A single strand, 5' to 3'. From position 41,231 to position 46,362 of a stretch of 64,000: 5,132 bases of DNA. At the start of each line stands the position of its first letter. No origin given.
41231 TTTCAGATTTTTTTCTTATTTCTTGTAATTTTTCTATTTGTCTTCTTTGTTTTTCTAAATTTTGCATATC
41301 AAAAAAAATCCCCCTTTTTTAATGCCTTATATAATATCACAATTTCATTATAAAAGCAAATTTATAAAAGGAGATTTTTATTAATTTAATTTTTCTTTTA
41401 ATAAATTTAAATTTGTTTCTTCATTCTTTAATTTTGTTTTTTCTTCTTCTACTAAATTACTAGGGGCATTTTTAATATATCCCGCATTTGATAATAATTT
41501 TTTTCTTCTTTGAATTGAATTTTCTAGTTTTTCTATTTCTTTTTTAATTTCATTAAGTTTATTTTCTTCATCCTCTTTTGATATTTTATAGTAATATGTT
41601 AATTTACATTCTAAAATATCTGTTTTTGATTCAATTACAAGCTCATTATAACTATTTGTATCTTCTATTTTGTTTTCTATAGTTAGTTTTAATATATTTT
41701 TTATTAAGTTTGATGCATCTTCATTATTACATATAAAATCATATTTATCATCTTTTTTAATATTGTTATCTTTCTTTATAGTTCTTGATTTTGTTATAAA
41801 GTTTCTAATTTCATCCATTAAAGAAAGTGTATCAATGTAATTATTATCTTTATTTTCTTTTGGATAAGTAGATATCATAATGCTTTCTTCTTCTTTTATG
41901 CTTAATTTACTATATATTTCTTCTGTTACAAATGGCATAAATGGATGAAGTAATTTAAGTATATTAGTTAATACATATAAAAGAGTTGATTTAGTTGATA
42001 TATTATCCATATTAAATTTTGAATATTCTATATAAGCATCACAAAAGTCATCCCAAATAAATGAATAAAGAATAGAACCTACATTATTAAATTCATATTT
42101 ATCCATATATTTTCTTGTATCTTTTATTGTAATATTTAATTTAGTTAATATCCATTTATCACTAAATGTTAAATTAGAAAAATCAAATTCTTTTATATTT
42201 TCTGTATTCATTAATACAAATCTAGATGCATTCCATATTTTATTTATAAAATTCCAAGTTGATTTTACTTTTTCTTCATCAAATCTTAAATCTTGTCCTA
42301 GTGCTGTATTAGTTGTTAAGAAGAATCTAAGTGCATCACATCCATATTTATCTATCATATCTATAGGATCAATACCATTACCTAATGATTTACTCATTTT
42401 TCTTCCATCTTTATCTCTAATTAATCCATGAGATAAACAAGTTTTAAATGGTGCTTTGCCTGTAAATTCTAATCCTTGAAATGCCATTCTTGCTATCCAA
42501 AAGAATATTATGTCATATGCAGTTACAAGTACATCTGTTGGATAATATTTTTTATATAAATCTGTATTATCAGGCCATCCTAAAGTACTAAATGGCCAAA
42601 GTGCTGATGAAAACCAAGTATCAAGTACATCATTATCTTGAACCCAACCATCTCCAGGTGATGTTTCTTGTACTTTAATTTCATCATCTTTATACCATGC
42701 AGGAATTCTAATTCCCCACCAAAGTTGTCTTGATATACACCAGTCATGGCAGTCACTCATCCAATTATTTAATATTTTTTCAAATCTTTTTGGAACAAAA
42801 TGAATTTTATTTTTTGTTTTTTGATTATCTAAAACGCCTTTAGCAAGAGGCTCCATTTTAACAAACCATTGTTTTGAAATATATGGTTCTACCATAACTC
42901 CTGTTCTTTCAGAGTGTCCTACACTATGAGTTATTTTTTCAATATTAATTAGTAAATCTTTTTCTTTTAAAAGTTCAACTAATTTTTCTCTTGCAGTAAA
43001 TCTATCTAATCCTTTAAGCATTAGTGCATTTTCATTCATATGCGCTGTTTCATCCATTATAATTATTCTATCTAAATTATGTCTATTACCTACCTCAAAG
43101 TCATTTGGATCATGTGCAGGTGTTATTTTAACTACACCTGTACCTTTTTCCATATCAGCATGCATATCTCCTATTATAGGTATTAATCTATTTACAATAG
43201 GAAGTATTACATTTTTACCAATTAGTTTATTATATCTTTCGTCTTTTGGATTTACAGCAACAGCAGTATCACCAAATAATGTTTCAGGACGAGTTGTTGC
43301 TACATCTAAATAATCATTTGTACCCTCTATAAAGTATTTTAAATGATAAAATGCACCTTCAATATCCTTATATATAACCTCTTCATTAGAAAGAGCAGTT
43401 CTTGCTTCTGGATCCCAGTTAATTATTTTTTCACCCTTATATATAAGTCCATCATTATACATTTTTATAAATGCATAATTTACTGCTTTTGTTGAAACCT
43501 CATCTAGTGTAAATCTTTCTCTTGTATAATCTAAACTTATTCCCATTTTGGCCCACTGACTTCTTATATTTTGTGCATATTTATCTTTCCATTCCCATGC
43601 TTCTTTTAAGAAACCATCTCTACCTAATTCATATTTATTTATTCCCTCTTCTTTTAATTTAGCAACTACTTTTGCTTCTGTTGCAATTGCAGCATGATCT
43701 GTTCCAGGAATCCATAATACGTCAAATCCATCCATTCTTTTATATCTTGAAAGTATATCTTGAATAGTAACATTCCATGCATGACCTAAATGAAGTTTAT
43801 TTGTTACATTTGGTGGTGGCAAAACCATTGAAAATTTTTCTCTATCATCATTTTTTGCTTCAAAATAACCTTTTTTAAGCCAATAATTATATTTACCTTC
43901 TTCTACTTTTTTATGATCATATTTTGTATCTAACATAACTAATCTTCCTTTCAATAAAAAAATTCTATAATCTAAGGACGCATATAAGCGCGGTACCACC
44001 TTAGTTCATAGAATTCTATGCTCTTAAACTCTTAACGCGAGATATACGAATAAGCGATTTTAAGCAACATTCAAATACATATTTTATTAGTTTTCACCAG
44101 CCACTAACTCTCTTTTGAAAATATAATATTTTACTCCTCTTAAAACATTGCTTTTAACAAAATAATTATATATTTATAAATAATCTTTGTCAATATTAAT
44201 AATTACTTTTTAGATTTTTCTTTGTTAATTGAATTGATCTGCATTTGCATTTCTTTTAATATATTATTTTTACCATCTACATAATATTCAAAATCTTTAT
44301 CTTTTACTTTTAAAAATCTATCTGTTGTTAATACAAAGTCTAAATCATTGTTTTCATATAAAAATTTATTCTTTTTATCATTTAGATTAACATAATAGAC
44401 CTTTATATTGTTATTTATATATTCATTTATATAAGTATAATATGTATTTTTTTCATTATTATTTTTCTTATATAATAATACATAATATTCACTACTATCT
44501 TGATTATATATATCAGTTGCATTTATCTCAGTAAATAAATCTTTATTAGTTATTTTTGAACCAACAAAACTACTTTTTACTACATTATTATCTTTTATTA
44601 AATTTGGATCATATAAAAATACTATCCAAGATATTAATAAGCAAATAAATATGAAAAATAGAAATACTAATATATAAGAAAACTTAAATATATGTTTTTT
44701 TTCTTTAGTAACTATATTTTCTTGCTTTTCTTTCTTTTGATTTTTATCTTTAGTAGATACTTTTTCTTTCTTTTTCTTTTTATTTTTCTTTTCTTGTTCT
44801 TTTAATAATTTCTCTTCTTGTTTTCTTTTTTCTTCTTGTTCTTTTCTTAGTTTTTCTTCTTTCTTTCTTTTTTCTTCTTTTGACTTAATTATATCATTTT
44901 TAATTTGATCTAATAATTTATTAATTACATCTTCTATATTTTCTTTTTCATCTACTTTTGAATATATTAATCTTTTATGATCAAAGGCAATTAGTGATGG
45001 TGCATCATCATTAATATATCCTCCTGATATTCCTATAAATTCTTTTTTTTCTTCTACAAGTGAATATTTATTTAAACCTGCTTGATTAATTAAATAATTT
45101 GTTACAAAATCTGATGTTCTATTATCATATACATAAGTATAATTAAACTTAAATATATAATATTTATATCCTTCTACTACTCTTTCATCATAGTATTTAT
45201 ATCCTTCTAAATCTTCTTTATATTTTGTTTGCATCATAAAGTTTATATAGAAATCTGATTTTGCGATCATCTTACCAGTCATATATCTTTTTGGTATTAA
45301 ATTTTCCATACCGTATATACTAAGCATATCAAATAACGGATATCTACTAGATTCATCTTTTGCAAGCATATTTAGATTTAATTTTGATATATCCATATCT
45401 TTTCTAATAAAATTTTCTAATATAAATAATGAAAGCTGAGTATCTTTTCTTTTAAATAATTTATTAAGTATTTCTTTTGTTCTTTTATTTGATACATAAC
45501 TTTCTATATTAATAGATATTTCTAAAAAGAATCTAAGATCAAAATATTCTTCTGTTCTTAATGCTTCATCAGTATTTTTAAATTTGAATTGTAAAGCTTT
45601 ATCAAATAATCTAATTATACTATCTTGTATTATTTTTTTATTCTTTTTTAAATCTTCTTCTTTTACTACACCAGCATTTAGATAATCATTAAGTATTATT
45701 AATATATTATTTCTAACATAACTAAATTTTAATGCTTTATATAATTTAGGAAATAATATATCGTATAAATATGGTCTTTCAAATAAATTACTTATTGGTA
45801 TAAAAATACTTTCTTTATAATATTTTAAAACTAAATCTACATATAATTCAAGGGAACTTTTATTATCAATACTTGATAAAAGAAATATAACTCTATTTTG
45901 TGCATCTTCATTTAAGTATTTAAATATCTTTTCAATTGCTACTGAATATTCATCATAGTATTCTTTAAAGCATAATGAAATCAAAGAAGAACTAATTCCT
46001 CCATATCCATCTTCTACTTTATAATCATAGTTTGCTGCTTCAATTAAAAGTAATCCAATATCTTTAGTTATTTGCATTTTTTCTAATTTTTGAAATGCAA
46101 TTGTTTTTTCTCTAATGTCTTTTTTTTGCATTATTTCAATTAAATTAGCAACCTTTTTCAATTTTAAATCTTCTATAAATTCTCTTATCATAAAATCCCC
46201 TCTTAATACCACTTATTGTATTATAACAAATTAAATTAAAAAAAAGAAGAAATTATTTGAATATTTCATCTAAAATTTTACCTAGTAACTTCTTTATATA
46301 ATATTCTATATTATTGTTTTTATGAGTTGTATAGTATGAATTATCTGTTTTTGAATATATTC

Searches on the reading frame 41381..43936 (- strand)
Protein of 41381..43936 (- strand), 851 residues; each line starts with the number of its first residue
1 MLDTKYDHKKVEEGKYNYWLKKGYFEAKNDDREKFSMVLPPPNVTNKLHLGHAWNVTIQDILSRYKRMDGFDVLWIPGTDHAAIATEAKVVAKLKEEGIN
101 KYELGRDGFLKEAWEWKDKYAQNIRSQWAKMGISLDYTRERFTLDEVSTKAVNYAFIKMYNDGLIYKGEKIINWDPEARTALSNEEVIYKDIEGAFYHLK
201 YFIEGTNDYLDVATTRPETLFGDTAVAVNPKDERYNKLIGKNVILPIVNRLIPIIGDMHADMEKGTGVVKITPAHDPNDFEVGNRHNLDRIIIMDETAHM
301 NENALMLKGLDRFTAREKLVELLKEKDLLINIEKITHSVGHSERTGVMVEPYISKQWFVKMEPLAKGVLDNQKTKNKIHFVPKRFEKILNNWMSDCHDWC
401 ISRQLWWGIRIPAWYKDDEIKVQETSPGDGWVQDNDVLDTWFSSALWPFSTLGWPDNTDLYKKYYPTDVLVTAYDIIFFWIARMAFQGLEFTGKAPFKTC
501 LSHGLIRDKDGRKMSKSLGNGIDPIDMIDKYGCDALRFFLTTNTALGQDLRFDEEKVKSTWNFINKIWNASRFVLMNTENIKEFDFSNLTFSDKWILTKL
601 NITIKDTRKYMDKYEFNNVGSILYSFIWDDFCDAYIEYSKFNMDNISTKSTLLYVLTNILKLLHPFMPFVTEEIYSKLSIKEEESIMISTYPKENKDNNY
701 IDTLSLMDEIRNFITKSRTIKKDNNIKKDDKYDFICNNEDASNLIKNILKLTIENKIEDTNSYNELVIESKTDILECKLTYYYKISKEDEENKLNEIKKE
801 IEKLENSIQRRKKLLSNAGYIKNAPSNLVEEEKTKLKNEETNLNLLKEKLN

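Call 35: find_related_loci(query=window:41381-43936:-, collection=genome_contigs, flank=10000)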
Query window:41381-43936:- (851 aa) in genome_contigs; peptide patterns used: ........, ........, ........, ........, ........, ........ (x = any residue, [..] = any of these).
157 stretches matched a pattern; 143 encode a relative of the query (tblastn E <= 1e-3); the best 80 are kept; 80 distinct loci.
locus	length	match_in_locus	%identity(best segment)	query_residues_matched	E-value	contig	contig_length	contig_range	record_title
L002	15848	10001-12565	66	1-850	0e+0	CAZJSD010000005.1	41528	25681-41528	MAG TPA_asm: uncultured Muribaculaceae bacterium isolate SRP278969_co1_136 genome assembly, contig: NODE_730_length_4152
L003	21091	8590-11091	67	1-829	0e+0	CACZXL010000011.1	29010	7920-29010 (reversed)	MAG: uncultured Erysipelotrichaceae bacterium isolate RUG13038 genome assembly, contig: RUG13038_asm_11, whole genome sh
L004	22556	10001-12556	65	1-851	0e+0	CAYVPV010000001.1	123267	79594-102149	MAG TPA_asm: uncultured Muribaculaceae bacterium isolate SRP222994_co1_68 genome assembly, contig: NODE_102_length_12326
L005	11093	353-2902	66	1-849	0e+0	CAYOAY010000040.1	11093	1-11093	MAG TPA_asm: uncultured Muribaculaceae bacterium isolate SRP313737_co1_208 genome assembly, contig: NODE_8976_length_110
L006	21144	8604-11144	64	1-850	0e+0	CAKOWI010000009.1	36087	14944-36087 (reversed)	MAG: uncultured Bacilli bacterium isolate REFINED_METABAT215_TOP10_CONTIGS_1500_ASSEMBLY_K77_MERGED__Hadza_MoBio_hadza-A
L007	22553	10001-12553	66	1-850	0e+0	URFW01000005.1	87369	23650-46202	uncultured Tenericutes bacterium isolate UMGS957 genome assembly, contig: NODE_191_length_87369_cov_6.596286, whole geno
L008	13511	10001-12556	64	1-851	0e+0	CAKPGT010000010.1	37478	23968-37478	MAG: uncultured Bacilli bacterium isolate REFINED_METABAT215_TOP10_CONTIGS_1500_ASSEMBLY_K77_MERGED__Hadza_MoBio_hadza-I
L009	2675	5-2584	65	1-850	0e+0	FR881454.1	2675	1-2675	Clostridium sp. CAG:594 genomic scaffold, scf43, whole genome shotgun sequence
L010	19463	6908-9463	64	1-851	0e+0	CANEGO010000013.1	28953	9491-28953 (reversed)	MAG TPA_asm: uncultured Clostridium sp. isolate SRR18439538_bin.11_metawrap_v1.3_MAG genome assembly, contig: NODE.681_l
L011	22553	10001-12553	65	1-850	0e+0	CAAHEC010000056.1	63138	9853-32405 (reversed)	MAG TPA_asm: Bacilli bacterium, isolate HGM10828, WGS project CAAHEC010000000 data, contig: SRS820626_38_k75_82115, whol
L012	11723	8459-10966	64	1-846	0e+0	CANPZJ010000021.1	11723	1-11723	MAG: uncultured Bacilli bacterium isolate Lapin-003-2__bin68 genome assembly, contig: Lapin-003-2__NODE_4896_length_1172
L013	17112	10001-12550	65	1-850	0e+0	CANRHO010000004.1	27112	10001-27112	MAG: uncultured Bacilli bacterium isolate Lapin-030__bin94 genome assembly, contig: Lapin-030__NODE_2483_length_27112_co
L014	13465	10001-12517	64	1-848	0e+0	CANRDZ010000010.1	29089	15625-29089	MAG: uncultured Bacilli bacterium isolate Lapin-026__bin13 genome assembly, contig: Lapin-026__NODE_1751_length_29089_co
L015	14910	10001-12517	63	1-848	0e+0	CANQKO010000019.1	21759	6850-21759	MAG: uncultured Bacilli bacterium isolate Lapin-027__bin20 genome assembly, contig: Lapin-027__NODE_2134_length_21759_co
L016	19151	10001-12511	64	1-846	0e+0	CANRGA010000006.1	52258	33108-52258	MAG: uncultured Bacilli bacterium isolate Lapin-022__bin6 genome assembly, contig: Lapin-022__NODE_583_length_52258_cov_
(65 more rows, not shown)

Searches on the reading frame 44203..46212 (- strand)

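Call 3: search_protein_families(library=pfam, proteins=[window:44203-46212:-], max_evalue=1)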
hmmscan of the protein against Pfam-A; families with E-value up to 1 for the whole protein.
window:44203-46212:- (669 aa): 6 families
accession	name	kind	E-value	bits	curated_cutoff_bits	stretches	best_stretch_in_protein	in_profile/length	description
PF03348.21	Serinc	-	0.013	14.9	24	1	452-526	312-380/434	Serine incorporator (Serinc)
PF01080.22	Presenilin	-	0.014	14.6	34.3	1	446-498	274-326/408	Presenilin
PF12280.13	BSMAP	-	0.032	14.8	25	1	456-529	128-196/197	Brain specific membrane anchored protein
PF00029.24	Connexin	-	0.085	13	31.3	1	459-524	100-159/225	Connexin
PF02932.22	Neur_chan_memb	-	0.23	12.1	28.1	1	443-526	144-227/233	Neurotransmitter-gated ion-channel transmembrane region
PF02535.28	Zip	-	0.29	10.7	35.1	1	431-516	92-182/323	ZIP Zinc transporter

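Call 4: search_protein_families(library=ncbifam, proteins=[window:44203-46212:-], max_evalue=1)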
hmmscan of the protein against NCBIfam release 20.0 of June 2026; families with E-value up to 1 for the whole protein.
window:44203-46212:- (669 aa): 10 families
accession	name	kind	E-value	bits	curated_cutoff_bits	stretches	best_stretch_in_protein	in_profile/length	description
NF033483.0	PknB_PASTA_kin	equivalog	3.3e-05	23.1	450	1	435-545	259-371/563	Stk1 family PASTA domain-containing Ser/Thr kinase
TIGR00437.1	feoB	equivalog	0.00055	18.8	315.65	1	427-531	166-271/594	ferrous iron transport protein B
NF033551.1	transpos_IS1182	equivalog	0.0031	16.5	270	1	424-498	166-240/488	IS1182 family transposase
NF037962.1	arsenic_eff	subfamily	0.0074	15.7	100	1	440-524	115-190/287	arsenic efflux protein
NF050100.1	SepX_GlpR_3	exception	0.017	15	150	1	446-529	38-126/209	divisome protein SepX/GlpR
TIGR01620.2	hyp_HI0043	subfamily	0.1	12.2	160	1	457-531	11-80/329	TIGR01620 family protein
NF040607.1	mycolic_Pks13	equivalog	0.18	9.1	2100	1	413-498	1239-1323/1680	polyketide synthase Pks13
TIGR01241.2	FtsH_fam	equivalog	0.19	10.5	600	1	425-535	23-130/598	ATP-dependent zinc metalloprotease FtsH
NF033936.1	CuZnOut_SO0444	equivalog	0.3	10.2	300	1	447-513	126-190/351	SO_0444 family Cu/Zn efflux transporter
NF033760.1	gliding_GltG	equivalog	0.37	9.2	650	1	430-502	382-453/650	adventurous gliding motility protein GltG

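Call 90: search_protein_families(library=padloc, proteins=[window:44203-46212:-], max_evalue=0.01)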
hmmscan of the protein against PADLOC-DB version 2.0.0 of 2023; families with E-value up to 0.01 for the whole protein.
window:44203-46212:- (669 aa): 0 families
